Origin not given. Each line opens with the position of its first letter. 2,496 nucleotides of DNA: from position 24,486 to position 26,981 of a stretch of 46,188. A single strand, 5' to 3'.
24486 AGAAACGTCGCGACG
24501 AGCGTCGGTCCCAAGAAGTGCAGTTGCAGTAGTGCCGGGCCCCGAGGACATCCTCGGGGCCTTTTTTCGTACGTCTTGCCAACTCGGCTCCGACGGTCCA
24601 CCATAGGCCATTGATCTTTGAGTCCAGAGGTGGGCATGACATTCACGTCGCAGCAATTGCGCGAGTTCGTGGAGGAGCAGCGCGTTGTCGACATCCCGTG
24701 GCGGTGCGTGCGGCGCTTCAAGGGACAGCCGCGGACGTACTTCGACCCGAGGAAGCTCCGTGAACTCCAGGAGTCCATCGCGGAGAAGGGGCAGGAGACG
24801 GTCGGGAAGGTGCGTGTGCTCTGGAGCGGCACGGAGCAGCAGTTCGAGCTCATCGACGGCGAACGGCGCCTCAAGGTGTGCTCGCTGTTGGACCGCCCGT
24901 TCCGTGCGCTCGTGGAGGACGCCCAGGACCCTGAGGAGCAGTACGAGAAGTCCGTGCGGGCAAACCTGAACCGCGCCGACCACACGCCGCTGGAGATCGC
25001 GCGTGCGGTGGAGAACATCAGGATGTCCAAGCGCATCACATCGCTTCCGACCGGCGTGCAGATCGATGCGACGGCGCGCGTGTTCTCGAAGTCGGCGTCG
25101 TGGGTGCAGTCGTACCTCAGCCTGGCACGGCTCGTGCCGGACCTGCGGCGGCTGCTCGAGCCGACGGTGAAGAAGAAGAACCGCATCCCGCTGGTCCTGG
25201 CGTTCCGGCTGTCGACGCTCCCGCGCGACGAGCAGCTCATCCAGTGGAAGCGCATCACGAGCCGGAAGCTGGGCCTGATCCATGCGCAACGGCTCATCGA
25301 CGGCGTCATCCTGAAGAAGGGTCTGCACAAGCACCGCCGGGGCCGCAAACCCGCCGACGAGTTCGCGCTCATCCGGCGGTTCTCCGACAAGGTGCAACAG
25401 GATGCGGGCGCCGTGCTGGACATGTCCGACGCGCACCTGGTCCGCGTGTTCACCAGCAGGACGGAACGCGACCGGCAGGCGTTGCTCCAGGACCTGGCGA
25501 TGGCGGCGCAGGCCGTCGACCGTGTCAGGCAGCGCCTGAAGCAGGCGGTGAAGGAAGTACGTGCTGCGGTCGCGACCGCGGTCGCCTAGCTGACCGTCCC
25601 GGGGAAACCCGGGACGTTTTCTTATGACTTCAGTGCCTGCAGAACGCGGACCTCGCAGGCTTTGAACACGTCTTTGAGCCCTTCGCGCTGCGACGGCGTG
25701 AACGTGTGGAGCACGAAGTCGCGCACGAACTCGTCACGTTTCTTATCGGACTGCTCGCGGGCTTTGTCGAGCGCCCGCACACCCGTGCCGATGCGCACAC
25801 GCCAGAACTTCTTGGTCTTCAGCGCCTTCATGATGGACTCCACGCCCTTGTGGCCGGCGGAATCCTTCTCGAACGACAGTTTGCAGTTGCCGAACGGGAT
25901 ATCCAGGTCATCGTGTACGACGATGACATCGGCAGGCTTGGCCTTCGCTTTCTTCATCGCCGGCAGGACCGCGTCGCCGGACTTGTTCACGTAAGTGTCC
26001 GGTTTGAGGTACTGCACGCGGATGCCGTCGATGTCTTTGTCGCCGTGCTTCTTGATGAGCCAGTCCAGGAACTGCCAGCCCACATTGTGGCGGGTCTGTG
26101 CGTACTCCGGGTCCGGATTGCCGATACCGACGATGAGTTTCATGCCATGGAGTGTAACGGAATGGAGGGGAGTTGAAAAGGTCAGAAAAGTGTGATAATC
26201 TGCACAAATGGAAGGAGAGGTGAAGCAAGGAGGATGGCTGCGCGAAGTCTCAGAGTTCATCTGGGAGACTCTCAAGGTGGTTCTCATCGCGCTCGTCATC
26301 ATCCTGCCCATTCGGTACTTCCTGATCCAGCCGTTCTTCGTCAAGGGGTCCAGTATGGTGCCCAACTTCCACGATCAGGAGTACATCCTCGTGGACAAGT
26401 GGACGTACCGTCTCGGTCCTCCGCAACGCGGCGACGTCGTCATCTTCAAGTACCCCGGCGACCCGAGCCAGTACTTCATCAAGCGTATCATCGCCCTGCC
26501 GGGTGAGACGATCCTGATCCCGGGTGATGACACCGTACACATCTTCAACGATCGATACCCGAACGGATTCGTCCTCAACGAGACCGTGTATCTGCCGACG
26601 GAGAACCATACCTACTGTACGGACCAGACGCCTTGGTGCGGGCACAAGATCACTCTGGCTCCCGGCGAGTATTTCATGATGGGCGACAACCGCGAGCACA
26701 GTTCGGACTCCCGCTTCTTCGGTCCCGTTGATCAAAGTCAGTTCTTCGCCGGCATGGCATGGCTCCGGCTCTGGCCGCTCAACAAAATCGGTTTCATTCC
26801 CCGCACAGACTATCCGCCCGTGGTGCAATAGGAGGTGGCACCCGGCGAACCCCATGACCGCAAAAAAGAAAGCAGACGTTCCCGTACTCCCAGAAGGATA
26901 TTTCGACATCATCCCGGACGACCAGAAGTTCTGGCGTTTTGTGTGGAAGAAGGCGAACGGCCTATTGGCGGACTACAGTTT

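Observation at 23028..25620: Self-contained two-gene module: 470-aa DHH/MYG1-like protein plus an orphan ParB-fold protein, wedged between housekeeping genes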

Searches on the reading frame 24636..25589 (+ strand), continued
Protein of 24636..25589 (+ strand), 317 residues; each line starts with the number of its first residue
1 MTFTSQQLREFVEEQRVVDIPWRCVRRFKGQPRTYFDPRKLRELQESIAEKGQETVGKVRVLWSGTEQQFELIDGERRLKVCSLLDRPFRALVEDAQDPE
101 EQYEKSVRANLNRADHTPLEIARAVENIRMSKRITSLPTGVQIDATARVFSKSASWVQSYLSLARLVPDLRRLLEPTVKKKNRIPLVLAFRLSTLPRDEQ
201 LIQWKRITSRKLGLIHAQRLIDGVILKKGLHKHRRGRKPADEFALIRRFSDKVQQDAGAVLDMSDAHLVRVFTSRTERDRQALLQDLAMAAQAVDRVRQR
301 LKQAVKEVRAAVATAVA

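Call 96: find_related_loci(query=A5, collection=viral_contigs, flank=5000)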
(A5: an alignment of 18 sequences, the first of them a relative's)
Query A5 (317 aa) in viral_contigs; peptide patterns used: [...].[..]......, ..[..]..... (x = any residue, [..] = any of these).
90 stretches matched a pattern; 22 encode a relative of the query (tblastn E <= 1e-3); 22 distinct loci.
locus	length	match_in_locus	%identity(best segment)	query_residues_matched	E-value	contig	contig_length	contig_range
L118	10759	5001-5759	32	17-278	1e-36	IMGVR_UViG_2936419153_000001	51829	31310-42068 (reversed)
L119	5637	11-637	37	17-221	1e-31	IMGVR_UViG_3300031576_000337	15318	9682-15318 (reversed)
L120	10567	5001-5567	39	17-213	2e-31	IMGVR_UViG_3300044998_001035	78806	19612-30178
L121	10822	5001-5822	30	9-283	3e-29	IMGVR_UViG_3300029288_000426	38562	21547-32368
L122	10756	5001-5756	32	25-283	2e-27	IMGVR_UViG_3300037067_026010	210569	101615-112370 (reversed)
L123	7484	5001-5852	31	12-313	2e-26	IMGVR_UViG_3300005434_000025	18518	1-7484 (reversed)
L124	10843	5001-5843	28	16-291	1e-24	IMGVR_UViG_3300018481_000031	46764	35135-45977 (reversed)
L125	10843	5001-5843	29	21-297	1e-23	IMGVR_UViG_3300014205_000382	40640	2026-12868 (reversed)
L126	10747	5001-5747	30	8-259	2e-22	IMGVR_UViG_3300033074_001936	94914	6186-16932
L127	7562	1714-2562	28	38-303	1e-10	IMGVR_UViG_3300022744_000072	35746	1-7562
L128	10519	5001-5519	36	25-207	5e-24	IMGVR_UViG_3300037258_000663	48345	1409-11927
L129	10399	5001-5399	31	31-175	1e-9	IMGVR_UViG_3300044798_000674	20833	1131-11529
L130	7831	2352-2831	29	25-200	1e-7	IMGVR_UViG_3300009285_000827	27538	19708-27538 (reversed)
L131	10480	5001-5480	29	25-200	1e-7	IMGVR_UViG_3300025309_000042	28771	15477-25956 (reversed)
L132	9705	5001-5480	29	25-200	1e-7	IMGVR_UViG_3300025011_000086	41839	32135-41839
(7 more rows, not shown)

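Call 99: search_protein_families(library=phrogs, proteins=[L118:7398-7994:+, L118:8182-9420:+, L121:5930-7615:+, L121:9447-9908:+, L121:9911-10822:+, L118:4875-5879:+, L121:5013-5894:+, L124:4995-5909:+, L126:7659-10202:+, L126:1441-4254:+], max_evalue=0.00001)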
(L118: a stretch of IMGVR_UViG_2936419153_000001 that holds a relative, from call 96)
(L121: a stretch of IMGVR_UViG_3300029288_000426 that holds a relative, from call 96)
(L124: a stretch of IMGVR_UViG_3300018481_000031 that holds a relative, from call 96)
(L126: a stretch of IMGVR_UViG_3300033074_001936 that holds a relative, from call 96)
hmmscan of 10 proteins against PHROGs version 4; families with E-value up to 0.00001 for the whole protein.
L118:7398-7994:+ (199 aa): 1 family
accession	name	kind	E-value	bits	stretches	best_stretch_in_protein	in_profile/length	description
phrog_645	-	DNA, RNA and nucleotide metabolism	1.3e-08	36.2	1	2-138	15-134/196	Rnase E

L118:8182-9420:+ (413 aa): 3 families
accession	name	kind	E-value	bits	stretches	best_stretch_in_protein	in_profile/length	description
phrog_38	-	head and packaging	5.1e-66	224.8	1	2-408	318-705/760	terminase large subunit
phrog_4758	-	head and packaging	2.1e-28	100.3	1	2-164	70-234/243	terminase large subunit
phrog_5573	-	head and packaging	2.8e-12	47.6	1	185-405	22-233/250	terminase large subunit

L121:5930-7615:+ (562 aa): 0 families

L121:9447-9908:+ (154 aa): 2 families
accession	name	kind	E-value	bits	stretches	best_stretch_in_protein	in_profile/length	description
phrog_756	-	DNA, RNA and nucleotide metabolism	3e-14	54.3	1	2-151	3-166/166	DNA binding protein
phrog_4151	-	DNA, RNA and nucleotide metabolism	1.9e-09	38.5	1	2-142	5-143/154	DNA binding protein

L121:9911-10822:+ (304 aa): 1 family
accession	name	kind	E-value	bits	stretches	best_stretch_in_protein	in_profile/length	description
phrog_38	-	head and packaging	2.8e-18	67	1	5-248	219-438/760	terminase large subunit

L118:4875-5879:+ (335 aa): 6 families
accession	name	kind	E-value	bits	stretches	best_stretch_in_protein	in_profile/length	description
phrog_4715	-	DNA, RNA and nucleotide metabolism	1e-25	91.2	1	43-223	147-341/630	ParB-like partition protein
phrog_1033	-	DNA, RNA and nucleotide metabolism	1.4e-20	75.4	1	45-223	35-212/334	ParB-like partition protein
phrog_3264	-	DNA, RNA and nucleotide metabolism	5.3e-19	70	1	37-212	43-213/337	ParB-like partition protein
phrog_6218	-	DNA, RNA and nucleotide metabolism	1.7e-14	54.9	1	44-190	6-149/506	ParB-like partition protein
phrog_498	-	other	5.7e-07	29.4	1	37-150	29-138/633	DNA methyltransferase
phrog_18726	-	unknown function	5.6e-06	26.3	0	44-213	4-200/572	-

L121:5013-5894:+ (294 aa): 13 families
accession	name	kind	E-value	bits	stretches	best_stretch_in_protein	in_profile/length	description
phrog_4715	-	DNA, RNA and nucleotide metabolism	2.5e-29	103.2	1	9-219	149-364/630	ParB-like partition protein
phrog_3264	-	DNA, RNA and nucleotide metabolism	4.4e-24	86.7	1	5-164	47-193/337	ParB-like partition protein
phrog_1033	-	DNA, RNA and nucleotide metabolism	5.5e-14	53.7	1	6-197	32-217/334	ParB-like partition protein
phrog_3951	-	unknown function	2.1e-13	51.5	1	6-158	17-165/301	-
phrog_6218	-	DNA, RNA and nucleotide metabolism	2.3e-12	47.8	1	5-240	3-226/506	ParB-like partition protein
phrog_18726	-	unknown function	3.6e-12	46.8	1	5-192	1-210/572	-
phrog_8071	-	DNA, RNA and nucleotide metabolism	3.7e-11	43.9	1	1-97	1-87/389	ParB-like partition protein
phrog_12047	-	DNA, RNA and nucleotide metabolism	4.8e-09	37.2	1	23-132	15-115/301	ParB-like partition nuclease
phrog_498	-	other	1.5e-08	34.7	1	2-86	30-108/633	DNA methyltransferase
phrog_940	-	DNA, RNA and nucleotide metabolism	1.7e-08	35.1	1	5-101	4-91/388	nuclease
phrog_620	-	DNA, RNA and nucleotide metabolism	2.9e-08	35.1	1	3-85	5-79/217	ParB-like partition protein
phrog_723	-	DNA, RNA and nucleotide metabolism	7.4e-07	30.2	1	5-82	11-83/223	ParB-like partition protein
phrog_18056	-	DNA, RNA and nucleotide metabolism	1.5e-06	28.4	1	5-87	1-74/387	ParB-like partition nuclease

L124:4995-5909:+ (305 aa): 12 families
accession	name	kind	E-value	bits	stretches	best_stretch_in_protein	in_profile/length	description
phrog_4715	-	DNA, RNA and nucleotide metabolism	1.1e-26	94.5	1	2-194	145-347/630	ParB-like partition protein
phrog_3264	-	DNA, RNA and nucleotide metabolism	8.7e-23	82.5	1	1-207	46-219/337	ParB-like partition protein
phrog_7783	-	unknown function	1.2e-10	41.7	1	28-208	27-201/634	-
phrog_1033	-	DNA, RNA and nucleotide metabolism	3e-09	38.1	1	18-190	48-218/334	ParB-like partition protein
phrog_723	-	DNA, RNA and nucleotide metabolism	6.9e-09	36.8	1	3-83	12-89/223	ParB-like partition protein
phrog_15982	-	unknown function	2.5e-08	34.3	1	24-204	45-238/453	-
phrog_498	-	other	5.3e-08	32.8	1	3-76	34-102/633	DNA methyltransferase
phrog_620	-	DNA, RNA and nucleotide metabolism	1.5e-07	32.7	1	3-78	8-76/217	ParB-like partition protein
phrog_3951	-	unknown function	3.7e-07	30.9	1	3-81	17-96/301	-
phrog_18056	-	DNA, RNA and nucleotide metabolism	5.4e-07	29.8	1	3-96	2-83/387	ParB-like partition nuclease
phrog_8071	-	DNA, RNA and nucleotide metabolism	6.8e-07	29.9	1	3-69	6-65/389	ParB-like partition protein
phrog_2159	-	DNA, RNA and nucleotide metabolism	3.6e-06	27.6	1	2-69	59-123/365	ParB-like partition protein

L126:7659-10202:+ (848 aa): 7 families
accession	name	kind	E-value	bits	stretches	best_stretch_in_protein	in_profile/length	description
phrog_84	-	DNA, RNA and nucleotide metabolism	2.6e-149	500.1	1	22-847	201-973/975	ribonucleoside-diphosphate reductase large subunit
phrog_367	-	DNA, RNA and nucleotide metabolism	2e-50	172.7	2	158-428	266-501/701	ribonucleotide reductase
phrog_3987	-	DNA, RNA and nucleotide metabolism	5.2e-29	102.1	1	44-321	172-445/467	ribonucleotide reductase large subunit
phrog_3844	-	moron, auxiliary metabolic gene and host takeover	1.5e-27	97.7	1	265-596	89-425/451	NrdA-like aerobic NDP reductase large subunit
phrog_23565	-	DNA, RNA and nucleotide metabolism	2.6e-18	67.8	1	669-848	22-199/199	ribonucleotide reductase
phrog_6132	-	DNA, RNA and nucleotide metabolism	1e-07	32.6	1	47-163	173-280/530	ribonucleotide reductase large subunit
phrog_22953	-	DNA, RNA and nucleotide metabolism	4.2e-06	27.9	0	136-231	6-104/201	ribonucleotide reductase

L126:1441-4254:+ (938 aa): 3 families
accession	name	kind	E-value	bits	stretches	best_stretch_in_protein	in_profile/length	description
phrog_113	-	head and packaging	6.2e-50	171.4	1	99-524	62-453/1272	portal protein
phrog_755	-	DNA, RNA and nucleotide metabolism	1e-23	84.7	1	780-916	21-153/156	RNA ligase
phrog_146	-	head and packaging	4.4e-07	30.1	0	788-903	475-577/587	portal protein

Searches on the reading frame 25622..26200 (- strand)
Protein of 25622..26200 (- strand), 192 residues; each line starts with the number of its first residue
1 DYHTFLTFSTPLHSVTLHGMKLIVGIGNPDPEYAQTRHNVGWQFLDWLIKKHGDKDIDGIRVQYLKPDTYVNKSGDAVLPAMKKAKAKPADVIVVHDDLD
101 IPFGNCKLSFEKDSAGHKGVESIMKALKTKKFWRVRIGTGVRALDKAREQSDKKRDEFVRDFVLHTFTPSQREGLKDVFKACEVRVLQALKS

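Call 4: search_protein_families(library=pfam, proteins=[window:25622-26200:-], max_evalue=1)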
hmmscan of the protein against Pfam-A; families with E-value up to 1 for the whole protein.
window:25622-26200:- (192 aa): 1 family
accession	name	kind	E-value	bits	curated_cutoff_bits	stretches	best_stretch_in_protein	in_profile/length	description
PF01195.25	Pept_tRNA_hydro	-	3.3e-43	148.1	27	1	22-186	1-167/183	Peptidyl-tRNA hydrolase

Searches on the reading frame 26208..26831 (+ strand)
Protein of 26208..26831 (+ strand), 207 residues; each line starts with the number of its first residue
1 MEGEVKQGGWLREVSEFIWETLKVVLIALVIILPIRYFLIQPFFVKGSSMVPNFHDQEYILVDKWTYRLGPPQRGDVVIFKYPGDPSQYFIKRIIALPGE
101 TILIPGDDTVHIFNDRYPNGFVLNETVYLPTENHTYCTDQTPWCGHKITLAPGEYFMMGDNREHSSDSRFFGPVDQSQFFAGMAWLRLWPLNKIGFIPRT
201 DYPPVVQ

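Call 4: search_protein_families(library=pfam, proteins=[window:26208-26831:+], max_evalue=1)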
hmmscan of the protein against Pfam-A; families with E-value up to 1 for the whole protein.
window:26208-26831:+ (207 aa): 2 families
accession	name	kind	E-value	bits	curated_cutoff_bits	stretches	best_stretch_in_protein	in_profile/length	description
PF10502.14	Peptidase_S26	-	6.8e-43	147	22.9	1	19-185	2-164/168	Signal peptidase, peptidase S26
PF00717.28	Peptidase_S24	-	1.3e-05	25.3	23.3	1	44-107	39-95/116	Peptidase S24-like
